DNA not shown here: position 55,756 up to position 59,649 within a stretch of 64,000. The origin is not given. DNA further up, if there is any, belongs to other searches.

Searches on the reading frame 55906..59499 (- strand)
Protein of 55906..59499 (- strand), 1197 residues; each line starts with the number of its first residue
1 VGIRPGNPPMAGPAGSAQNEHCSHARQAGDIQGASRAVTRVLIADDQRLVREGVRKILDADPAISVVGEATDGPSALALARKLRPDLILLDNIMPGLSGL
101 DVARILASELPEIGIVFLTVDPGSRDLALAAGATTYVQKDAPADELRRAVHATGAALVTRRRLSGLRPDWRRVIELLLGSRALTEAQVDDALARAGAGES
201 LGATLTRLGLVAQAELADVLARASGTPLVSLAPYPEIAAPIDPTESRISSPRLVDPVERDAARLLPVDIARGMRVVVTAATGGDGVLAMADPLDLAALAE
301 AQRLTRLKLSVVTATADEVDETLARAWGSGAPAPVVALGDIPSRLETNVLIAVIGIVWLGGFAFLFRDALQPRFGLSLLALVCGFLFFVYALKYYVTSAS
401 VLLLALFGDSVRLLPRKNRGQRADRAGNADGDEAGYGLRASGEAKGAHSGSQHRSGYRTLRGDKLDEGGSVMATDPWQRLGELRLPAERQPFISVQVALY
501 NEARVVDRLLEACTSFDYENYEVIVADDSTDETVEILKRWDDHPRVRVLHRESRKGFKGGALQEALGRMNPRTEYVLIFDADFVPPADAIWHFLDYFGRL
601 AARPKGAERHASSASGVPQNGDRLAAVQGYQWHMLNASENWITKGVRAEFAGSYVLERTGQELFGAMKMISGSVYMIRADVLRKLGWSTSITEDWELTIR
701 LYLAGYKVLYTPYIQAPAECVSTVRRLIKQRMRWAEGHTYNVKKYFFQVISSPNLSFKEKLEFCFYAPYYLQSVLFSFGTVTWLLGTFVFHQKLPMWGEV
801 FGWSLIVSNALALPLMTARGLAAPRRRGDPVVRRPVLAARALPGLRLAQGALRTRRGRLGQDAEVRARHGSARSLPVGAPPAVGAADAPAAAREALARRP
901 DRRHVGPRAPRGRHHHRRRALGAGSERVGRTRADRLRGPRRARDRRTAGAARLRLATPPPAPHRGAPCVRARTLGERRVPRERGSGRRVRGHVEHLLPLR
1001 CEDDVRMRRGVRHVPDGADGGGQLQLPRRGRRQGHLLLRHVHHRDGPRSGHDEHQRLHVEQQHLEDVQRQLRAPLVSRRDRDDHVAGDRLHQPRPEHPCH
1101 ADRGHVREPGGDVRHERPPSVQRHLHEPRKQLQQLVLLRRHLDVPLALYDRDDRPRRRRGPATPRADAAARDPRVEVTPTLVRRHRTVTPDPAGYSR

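Call 56: search_protein_families(library=pfam, proteins=[window:55906-59499:-], max_evalue=0.1)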
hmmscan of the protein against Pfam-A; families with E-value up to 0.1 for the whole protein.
window:55906-59499:- (1197 aa): 9 families
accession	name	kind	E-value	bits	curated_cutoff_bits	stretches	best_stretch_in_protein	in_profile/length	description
PF00072.30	Response_reg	-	1.6e-20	73.7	30.2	1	41-150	1-110/111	Response regulator receiver domain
PF13632.12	Glyco_trans_2_3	-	1.4e-18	67.8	27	1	623-812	27-191/198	Glycosyl transferase family group 2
PF13641.12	Glyco_tranf_2_3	-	1.7e-18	67.9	27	1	491-736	2-229/230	Glycosyltransferase like family 2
PF00535.33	Glycos_transf_2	-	6.5e-18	65.7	23.3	1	494-599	1-105/168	Glycosyl transferase family 2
PF05157.20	MshEN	-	1.7e-10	41.2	23.1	1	256-326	12-83/90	MshEN domain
PF13704.12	Glyco_tranf_2_4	-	9.4e-06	26.5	27.5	1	501-582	2-81/98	Glycosyl transferase family 2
PF22341.1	GSPE_N1E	-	4.8e-05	23.8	27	1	270-326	7-63/64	GSPII protein E, N1E domain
PF10111.15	Glyco_tranf_2_2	-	0.0021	18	27.3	1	502-588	10-97/276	Glycosyltransferase like family 2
PF13506.12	Glyco_transf_21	-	0.0097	15.8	21.7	1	661-735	93-173/174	Glycosyl transferase family 21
